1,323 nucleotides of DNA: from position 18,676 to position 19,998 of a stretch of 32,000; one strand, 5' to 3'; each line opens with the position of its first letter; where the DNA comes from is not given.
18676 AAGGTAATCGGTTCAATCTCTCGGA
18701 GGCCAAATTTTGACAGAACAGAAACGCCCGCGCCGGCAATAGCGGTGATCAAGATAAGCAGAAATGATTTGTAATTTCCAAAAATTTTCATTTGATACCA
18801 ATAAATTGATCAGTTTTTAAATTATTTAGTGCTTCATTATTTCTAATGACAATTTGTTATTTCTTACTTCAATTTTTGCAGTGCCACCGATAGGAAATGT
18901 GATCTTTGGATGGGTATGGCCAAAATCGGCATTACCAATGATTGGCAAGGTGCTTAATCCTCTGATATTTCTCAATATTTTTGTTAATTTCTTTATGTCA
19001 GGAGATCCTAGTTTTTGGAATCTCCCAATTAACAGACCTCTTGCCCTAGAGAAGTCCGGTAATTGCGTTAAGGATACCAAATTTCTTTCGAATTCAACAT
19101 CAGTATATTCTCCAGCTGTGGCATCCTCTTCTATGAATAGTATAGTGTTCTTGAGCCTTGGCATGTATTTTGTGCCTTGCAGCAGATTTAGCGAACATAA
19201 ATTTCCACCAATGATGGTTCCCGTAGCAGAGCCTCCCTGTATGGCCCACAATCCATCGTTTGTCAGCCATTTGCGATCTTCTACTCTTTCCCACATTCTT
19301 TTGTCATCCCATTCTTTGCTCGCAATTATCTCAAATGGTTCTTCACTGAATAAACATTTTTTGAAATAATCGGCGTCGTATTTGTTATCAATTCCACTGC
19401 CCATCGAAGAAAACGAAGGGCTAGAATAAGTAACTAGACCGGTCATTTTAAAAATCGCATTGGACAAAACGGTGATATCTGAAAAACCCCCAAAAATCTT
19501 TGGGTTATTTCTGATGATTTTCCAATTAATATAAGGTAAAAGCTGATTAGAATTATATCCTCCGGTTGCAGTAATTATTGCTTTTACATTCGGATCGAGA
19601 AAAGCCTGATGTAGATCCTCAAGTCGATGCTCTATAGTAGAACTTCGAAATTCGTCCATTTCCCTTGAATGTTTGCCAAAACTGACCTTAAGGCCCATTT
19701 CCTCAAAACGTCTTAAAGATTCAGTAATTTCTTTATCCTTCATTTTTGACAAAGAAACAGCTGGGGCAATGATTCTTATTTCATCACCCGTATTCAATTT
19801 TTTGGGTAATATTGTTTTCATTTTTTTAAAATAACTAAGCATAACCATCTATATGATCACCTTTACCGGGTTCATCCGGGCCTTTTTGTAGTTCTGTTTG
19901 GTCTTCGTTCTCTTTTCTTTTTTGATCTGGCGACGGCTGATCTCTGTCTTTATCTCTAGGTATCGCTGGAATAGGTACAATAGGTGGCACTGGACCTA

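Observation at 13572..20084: About 6.5-kb operon stacking five nucleotide-phosphohydrolase superfamilies with an MccF-like peptidase, a GNAT and two DMT transporters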

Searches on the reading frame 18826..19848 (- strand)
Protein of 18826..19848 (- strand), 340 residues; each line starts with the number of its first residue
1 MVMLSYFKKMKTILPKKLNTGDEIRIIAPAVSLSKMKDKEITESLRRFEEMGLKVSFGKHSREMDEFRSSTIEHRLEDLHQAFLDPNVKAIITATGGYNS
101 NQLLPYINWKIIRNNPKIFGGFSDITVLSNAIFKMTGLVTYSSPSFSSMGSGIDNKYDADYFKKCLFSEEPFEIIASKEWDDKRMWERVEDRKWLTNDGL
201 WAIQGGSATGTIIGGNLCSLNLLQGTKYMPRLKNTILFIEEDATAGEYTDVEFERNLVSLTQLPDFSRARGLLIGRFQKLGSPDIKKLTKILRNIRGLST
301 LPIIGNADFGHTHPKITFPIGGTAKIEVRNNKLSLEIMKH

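Call 4: search_protein_families(library=pfam, proteins=[window:18826-19848:-], max_evalue=0.01)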
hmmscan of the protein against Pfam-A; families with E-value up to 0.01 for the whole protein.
window:18826-19848:- (340 aa): 2 families
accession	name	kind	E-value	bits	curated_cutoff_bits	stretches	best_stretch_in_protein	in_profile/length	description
PF02016.21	Peptidase_S66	-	4.4e-36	124.1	25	1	24-142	1-120/121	LD-carboxypeptidase N-terminal domain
PF17676.7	Peptidase_S66C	-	4.1e-26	92.4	23.7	1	209-326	1-120/120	LD-carboxypeptidase C-terminal domain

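Call 20: search_solved_structures(query=window:18826-19848:-, max_evalue=0.001, show_alignments=2)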
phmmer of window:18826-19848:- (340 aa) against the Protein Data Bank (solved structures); distinct sequences matched with E-value up to 0.001: 27.
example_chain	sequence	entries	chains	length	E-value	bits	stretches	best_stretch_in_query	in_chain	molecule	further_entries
4e5s_A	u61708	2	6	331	4.4e-98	331.9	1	12-340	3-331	MccFlike protein (BA_5613) | LD-carboxypeptidase family protein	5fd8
5usd_A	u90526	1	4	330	5.2e-98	331.7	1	13-340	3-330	Peptidase S66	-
4h1h_A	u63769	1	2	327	3.3e-91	309.3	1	12-340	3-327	Lmo1638 protein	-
4inj_A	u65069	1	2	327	8.7e-91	308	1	12-340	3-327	Lmo1638 protein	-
3tyx_A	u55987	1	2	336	8.3e-44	153.6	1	14-333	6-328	Microcin immunity protein MccF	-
3gjz_A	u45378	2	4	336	1.5e-43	152.7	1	14-333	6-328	Microcin immunity protein MccF | Microcin C7 self-immunity protein mccF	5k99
3u1b_A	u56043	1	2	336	2.7e-43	151.9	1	14-333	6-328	Microcin immunity protein MccF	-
3t5m_A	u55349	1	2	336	4e-43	151.3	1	14-333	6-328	Microcin immunity protein MccF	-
3sr3_A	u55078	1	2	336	2.4e-42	148.8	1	14-333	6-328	Microcin immunity protein MccF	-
4jvo_A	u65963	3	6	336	9.8e-42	146.8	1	14-333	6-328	Microcin immunity protein MccF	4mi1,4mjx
5f5x_A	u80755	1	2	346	1.3e-35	126.6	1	13-335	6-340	MccC family protein Ba3275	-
5f1y_A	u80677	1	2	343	1.7e-35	126.2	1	13-335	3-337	MccC family protein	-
5f9m_A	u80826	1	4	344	2.1e-35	125.9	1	13-335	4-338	MccC family protein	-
3tly_A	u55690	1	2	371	9.2e-35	123.8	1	14-335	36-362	MccF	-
3tla_A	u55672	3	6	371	2.3e-34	122.5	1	14-335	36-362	MccF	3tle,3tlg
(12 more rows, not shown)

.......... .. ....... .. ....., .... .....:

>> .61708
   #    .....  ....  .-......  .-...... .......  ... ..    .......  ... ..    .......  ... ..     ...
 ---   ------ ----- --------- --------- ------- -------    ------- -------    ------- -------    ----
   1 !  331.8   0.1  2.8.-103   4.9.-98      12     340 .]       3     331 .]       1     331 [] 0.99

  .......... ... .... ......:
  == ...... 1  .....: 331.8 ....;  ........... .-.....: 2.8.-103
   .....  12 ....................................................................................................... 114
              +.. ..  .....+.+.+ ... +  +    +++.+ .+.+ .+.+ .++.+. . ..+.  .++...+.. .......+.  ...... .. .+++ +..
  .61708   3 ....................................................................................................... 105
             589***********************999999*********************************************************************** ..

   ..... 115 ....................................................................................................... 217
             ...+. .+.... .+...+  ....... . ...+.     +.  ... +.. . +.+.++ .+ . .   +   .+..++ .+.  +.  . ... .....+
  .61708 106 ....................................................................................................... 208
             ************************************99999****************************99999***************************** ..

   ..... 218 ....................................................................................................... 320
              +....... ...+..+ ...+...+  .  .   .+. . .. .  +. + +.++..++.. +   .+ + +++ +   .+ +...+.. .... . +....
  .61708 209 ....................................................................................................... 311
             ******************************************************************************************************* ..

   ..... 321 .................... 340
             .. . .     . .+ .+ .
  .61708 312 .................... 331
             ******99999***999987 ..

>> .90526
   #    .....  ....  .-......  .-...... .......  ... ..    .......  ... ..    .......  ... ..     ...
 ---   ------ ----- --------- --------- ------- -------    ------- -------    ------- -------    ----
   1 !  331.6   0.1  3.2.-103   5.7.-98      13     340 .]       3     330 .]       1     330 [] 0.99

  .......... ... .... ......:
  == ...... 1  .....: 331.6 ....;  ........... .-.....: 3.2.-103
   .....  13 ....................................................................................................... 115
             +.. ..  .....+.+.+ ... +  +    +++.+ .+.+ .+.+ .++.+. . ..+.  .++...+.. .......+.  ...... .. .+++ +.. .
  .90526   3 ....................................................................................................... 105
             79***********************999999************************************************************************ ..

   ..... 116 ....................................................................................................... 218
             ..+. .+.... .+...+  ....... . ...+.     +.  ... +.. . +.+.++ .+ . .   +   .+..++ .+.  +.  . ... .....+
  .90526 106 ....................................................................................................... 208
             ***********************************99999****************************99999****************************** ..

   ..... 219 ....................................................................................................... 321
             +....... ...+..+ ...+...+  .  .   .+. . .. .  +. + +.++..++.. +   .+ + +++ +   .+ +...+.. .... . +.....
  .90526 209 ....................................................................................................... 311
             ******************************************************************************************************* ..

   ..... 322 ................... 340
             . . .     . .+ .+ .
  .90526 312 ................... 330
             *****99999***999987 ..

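Call 22: search_protein_families(library=ncbifam, proteins=[window:18826-19848:-], max_evalue=0.001)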
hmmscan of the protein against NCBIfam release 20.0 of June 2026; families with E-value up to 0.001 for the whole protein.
window:18826-19848:- (340 aa): 1 family
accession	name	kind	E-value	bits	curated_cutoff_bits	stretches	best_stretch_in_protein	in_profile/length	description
NF008424.0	PRK11253.1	equivalog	2.6e-29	102.3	378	1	23-339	6-302/308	muramoyltetrapeptide carboxypeptidase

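Call 27: search_protein_families(library=padloc, proteins=[window:18826-19848:-], max_evalue=0.01)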
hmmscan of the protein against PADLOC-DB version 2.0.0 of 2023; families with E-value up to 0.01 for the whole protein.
window:18826-19848:- (340 aa): 0 families

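Call 33: find_homologous_proteins(query=window:18826-19821:-, max_evalue=1e-30)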
Query window:18826-19821:- (331 aa): 5278 proteins with E <= 1e-30 among 7348 candidates; the best 120 are listed.
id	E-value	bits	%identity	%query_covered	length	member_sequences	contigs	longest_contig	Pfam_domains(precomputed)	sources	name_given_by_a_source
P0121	6.4e-220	747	100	100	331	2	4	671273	PF17676.8,PF02016.22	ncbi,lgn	-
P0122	4.6e-159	547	72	99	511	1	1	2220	PF17676.8,PF00293.35,PF02016.22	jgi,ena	-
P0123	9.1e-150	517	67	100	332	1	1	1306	PF17676.8,PF02016.22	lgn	-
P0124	6.2e-112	392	53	100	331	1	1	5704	PF17676.8,PF02016.22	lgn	-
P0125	3.0e-111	390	54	100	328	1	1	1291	PF17676.8,PF02016.22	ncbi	-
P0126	3.1e-111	390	53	100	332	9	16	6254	PF17676.8,PF02016.22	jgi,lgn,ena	-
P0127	4.4e-111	389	54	100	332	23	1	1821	PF17676.8,PF02016.22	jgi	jgi:muramoyltetrapeptide carboxypeptidase LdcA involved in peptidoglycan recycling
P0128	4.5e-111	389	54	100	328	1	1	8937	PF17676.8,PF02016.22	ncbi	-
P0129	5.6e-111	389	52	100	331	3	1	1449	PF17676.8,PF02016.22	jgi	-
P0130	5.8e-111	389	54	99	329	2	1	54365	PF17676.8,PF02016.22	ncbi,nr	ncbi:MAG: LD-carboxypeptidase [bacterium]|nr:LD-carboxypeptidase [bacterium]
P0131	7.5e-111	389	55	100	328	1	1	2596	PF17676.8,PF02016.22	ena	-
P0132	1.1e-110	388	54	99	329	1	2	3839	PF17676.8,PF02016.22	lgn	-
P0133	1.1e-110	388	54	100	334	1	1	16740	PF17676.8,PF02016.22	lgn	-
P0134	1.4e-110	388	53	100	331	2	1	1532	PF17676.8,PF02016.22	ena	-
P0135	1.7e-110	388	54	100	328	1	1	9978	PF17676.8,PF02016.22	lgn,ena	-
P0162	2.5e-108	380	53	100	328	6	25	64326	PF17676.8,PF02016.22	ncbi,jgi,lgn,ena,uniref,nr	ncbi:MAG: muramoyltetrapeptide carboxypeptidase [Candidatus Woesebacteria bacterium GW2011_GWF2_46_8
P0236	3.0e-106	374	51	100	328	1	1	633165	PF17676.8,PF02016.22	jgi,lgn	jgi:muramoyltetrapeptide carboxypeptidase LdcA involved in peptidoglycan recycling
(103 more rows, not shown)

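Call 37: find_encoding_contigs(protein=P0122, flank=10000, max_places=2)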
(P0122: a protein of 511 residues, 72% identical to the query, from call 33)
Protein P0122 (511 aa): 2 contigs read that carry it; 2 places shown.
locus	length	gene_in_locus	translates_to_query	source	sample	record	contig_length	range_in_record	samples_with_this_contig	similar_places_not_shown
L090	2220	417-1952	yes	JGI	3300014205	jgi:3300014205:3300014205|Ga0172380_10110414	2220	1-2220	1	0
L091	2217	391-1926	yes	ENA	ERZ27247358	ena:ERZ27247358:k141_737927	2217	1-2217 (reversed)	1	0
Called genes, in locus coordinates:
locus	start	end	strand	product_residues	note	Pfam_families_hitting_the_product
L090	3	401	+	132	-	?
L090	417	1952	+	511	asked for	PF00293:NUDIX, PF02016:Peptidase_S66, PF17676:Peptidase_S66C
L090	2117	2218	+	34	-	?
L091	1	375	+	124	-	?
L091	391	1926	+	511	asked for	PF00293:NUDIX, PF02016:Peptidase_S66, PF17676:Peptidase_S66C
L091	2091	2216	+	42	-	?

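Call 39: find_encoding_contigs(protein=P0236, flank=8000, max_places=1)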
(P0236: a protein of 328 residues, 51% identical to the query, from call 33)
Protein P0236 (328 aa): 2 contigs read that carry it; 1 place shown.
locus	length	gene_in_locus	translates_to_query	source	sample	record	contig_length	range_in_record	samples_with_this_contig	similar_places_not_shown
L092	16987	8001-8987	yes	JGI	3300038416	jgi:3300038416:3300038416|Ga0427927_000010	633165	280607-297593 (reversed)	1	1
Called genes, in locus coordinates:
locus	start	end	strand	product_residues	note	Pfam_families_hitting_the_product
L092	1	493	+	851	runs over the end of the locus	PF00133:tRNA-synt_1, PF09334:tRNA-synt_1g, PF13603:tRNA-synt_1_2 (weak), PF08264:Anticodon_1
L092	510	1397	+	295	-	PF00535:Glycos_transf_2, PF13632:Glyco_trans_2_3 (weak)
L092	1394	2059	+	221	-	PF05175:MTS, PF06325:PrmA, PF13649:Methyltransf_25, PF13847:Methyltransf_31, PF08241:Methyltransf_11 (weak)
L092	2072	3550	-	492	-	PF02310:B12-binding (weak), PF04055:Radical_SAM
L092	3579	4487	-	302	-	PF01636:APH (faint)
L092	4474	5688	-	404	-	PF13439:Glyco_transf_4 (weak), PF00534:Glycos_transf_1, PF13692:Glyco_trans_1_4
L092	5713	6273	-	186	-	PF00702:Hydrolase, PF13419:HAD_2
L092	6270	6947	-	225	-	PF04029:2-ph_phosp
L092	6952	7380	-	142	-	PF00293:NUDIX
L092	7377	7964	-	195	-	-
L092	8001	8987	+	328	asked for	PF02016:Peptidase_S66, PF17676:Peptidase_S66C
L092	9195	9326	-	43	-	-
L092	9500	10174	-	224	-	-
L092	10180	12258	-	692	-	-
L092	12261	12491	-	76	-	-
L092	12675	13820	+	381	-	PF00145:DNA_methylase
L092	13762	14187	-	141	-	PF03852:Vsr, PF18741:MTES_1575 (faint)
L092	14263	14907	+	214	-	-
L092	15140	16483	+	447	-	PF02195:ParB_N, PF01555:N6_N4_Mtase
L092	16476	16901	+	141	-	-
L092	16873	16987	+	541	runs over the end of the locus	-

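Call 40: find_encoding_contigs(protein=P0162, flank=8000, max_places=2)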
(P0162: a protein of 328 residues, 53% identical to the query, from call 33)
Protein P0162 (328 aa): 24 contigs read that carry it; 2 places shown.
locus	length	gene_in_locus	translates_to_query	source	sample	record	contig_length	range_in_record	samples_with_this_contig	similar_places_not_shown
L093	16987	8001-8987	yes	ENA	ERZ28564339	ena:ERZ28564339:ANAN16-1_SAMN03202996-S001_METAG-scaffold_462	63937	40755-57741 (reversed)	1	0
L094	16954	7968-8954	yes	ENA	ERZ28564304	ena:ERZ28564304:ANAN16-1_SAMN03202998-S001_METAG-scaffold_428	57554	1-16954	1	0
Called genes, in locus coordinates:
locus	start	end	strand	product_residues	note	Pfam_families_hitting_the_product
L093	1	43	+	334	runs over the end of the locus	PF21338:Top1B_N_bact, PF01028:Topoisom_I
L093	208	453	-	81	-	-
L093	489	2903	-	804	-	PF02190:LON_substr_bdg, PF00004:AAA, PF07728:AAA_5, PF22667:Lon_lid, PF05362:Lon_C, PF13541:ChlI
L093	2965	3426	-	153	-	PF01569:PAP2, PF02681:DUF212 (weak)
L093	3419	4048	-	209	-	PF03734:YkuD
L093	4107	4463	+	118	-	PF01219:DAGK_prokar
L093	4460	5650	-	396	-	PF22807:TrAA12, PF23500:DUF7133 (weak), PF07995:GSDH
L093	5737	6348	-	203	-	PF06821:Ser_hydrolase, PF00561:Abhydrolase_1 (faint)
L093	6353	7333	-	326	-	PF02661:Fic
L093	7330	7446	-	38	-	-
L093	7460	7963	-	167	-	PF00293:NUDIX, PF14815:NUDIX_4 (weak)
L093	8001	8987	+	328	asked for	PF02016:Peptidase_S66, PF17676:Peptidase_S66C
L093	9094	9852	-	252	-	PF13489:Methyltransf_23 (weak), PF13847:Methyltransf_31, PF08241:Methyltransf_11, PF13649:Methyltransf_25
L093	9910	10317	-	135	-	-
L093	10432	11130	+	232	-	PF03437:BtpA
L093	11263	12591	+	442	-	-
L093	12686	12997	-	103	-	-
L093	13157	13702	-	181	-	-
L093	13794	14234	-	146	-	PF00293:NUDIX, PF14815:NUDIX_4 (weak)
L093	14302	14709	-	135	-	PF05014:Nuc_deoxyrib_tr (weak)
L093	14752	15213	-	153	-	-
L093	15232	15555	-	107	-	PF01541:GIY-YIG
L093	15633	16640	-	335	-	-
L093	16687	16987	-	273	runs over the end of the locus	PF00702:Hydrolase (faint), PF08282:Hydrolase_3, PF05116:S6PP (weak)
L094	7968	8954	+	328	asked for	PF02016:Peptidase_S66, PF17676:Peptidase_S66C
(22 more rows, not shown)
